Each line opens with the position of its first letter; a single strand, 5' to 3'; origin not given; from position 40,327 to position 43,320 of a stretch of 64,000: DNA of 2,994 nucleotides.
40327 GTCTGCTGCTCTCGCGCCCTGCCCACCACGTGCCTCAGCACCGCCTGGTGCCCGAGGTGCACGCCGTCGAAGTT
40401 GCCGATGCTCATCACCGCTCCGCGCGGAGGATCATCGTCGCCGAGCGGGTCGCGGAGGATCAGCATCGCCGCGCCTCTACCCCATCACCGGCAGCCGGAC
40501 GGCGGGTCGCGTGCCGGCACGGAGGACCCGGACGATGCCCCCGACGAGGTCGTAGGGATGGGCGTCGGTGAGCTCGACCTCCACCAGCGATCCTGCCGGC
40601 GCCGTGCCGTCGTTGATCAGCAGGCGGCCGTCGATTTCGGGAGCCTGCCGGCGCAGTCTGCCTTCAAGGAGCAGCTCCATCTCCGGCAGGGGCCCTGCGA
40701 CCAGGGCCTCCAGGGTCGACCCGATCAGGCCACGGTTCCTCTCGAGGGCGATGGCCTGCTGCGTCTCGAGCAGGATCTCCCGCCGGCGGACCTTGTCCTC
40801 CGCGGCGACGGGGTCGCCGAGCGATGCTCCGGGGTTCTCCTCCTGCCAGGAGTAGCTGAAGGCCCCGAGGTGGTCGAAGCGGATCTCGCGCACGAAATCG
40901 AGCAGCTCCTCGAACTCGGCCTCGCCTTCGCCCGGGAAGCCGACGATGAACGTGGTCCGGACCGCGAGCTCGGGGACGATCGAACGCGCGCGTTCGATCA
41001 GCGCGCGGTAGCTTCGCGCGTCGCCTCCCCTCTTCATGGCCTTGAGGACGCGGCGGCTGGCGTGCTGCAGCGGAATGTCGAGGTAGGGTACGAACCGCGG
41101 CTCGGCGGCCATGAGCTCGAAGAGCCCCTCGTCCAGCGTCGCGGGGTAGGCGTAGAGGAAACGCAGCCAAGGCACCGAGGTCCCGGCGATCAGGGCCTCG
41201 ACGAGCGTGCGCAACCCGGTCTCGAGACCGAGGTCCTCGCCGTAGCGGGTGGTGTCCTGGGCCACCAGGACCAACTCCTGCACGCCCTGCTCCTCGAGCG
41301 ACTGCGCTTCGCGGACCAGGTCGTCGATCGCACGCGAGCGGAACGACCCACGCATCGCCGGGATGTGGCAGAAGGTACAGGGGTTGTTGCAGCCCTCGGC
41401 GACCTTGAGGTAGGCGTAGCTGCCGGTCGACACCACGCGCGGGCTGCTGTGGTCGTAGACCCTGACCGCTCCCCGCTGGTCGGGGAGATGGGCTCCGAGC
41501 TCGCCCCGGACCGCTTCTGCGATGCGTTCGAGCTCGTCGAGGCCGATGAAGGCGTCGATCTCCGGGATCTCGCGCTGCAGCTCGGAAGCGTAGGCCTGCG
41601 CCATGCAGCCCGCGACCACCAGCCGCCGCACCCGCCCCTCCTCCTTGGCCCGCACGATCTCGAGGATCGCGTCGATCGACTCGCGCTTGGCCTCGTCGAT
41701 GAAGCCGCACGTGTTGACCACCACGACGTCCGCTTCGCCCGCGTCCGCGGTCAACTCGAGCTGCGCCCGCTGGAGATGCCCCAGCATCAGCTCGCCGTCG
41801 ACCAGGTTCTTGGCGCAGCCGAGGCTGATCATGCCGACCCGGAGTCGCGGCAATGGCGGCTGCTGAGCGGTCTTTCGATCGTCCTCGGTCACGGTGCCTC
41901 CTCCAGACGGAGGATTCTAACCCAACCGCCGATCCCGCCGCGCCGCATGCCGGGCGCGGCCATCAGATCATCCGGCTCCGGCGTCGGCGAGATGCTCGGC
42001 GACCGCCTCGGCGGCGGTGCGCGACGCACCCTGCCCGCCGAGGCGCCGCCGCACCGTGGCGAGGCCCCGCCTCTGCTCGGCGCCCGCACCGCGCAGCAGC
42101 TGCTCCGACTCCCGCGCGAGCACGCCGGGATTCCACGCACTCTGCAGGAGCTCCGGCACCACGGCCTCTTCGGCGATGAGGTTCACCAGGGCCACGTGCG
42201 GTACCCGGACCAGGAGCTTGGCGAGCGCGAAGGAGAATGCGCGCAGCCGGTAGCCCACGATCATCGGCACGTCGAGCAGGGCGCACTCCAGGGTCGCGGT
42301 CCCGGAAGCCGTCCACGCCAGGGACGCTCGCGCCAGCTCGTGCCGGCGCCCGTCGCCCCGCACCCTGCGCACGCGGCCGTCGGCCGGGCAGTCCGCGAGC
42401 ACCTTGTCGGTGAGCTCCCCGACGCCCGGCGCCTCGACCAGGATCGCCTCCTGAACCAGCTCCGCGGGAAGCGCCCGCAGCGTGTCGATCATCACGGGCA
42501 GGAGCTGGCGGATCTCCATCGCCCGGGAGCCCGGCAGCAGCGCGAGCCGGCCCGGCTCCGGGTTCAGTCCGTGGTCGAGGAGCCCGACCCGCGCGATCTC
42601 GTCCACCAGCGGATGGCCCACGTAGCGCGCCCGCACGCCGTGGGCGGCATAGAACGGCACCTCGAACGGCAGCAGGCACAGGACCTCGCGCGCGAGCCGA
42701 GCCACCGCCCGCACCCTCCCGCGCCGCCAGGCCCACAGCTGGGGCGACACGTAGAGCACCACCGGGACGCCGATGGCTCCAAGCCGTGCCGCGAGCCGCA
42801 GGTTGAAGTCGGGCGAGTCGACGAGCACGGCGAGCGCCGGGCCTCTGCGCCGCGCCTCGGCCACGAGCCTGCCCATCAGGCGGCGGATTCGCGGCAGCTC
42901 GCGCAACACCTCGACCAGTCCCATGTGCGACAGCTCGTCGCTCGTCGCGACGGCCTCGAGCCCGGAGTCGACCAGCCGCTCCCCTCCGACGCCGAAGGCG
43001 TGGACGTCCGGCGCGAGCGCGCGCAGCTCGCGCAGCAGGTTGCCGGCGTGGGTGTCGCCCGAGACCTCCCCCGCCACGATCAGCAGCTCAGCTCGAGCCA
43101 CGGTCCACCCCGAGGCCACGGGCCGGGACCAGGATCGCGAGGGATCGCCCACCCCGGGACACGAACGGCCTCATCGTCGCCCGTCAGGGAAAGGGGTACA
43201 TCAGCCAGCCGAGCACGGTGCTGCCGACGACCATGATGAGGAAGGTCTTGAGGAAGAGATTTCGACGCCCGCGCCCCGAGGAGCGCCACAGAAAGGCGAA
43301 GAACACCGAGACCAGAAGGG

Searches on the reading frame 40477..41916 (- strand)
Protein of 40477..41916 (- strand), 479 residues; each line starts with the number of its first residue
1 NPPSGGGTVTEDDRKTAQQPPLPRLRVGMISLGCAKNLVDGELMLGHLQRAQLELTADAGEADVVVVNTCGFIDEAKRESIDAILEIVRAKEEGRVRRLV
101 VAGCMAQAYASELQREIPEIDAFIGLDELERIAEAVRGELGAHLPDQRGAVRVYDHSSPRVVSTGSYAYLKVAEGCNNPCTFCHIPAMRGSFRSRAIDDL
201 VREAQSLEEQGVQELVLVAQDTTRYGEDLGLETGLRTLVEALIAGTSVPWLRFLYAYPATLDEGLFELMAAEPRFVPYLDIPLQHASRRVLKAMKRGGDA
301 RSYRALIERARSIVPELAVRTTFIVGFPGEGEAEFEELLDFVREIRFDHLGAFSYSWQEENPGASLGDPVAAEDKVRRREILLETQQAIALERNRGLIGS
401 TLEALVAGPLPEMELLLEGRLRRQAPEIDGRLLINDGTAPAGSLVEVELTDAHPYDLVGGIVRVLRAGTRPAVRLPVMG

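Call 44: search_protein_families(library=pfam, proteins=[window:40477-41916:-], max_evalue=0.0001)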
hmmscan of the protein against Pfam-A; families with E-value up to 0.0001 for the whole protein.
window:40477-41916:- (479 aa): 3 families
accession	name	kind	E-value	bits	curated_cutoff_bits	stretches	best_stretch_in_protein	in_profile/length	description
PF00919.26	UPF0004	-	1.1e-25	89.9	27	1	27-125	2-98/98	Uncharacterized protein family UPF0004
PF04055.27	Radical_SAM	-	6e-24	85.5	29.5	1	172-342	3-166/166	Radical SAM superfamily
PF18693.7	TRAM_2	-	7.3e-13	48.9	27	1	398-462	1-63/63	TRAM domain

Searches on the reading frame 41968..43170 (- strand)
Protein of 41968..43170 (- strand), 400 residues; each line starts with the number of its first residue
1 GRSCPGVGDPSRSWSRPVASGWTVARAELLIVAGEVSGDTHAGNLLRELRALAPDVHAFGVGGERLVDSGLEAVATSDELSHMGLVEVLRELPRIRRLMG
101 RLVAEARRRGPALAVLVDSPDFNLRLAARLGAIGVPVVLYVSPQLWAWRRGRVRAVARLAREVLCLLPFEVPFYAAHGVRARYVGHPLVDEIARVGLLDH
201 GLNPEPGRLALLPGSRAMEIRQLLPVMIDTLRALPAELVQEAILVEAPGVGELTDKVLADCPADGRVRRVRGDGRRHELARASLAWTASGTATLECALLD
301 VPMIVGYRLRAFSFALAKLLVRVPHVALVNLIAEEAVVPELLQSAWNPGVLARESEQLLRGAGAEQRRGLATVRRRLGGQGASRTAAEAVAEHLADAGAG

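Call 44: search_protein_families(library=pfam, proteins=[window:41968-43170:-], max_evalue=0.0001)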
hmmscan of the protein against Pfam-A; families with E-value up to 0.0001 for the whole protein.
window:41968-43170:- (400 aa): 1 family
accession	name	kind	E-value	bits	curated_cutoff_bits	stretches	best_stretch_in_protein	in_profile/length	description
PF02684.21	LpxB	-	4e-79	266.6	22.6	1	30-364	2-344/374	Lipid-A-disaccharide synthetase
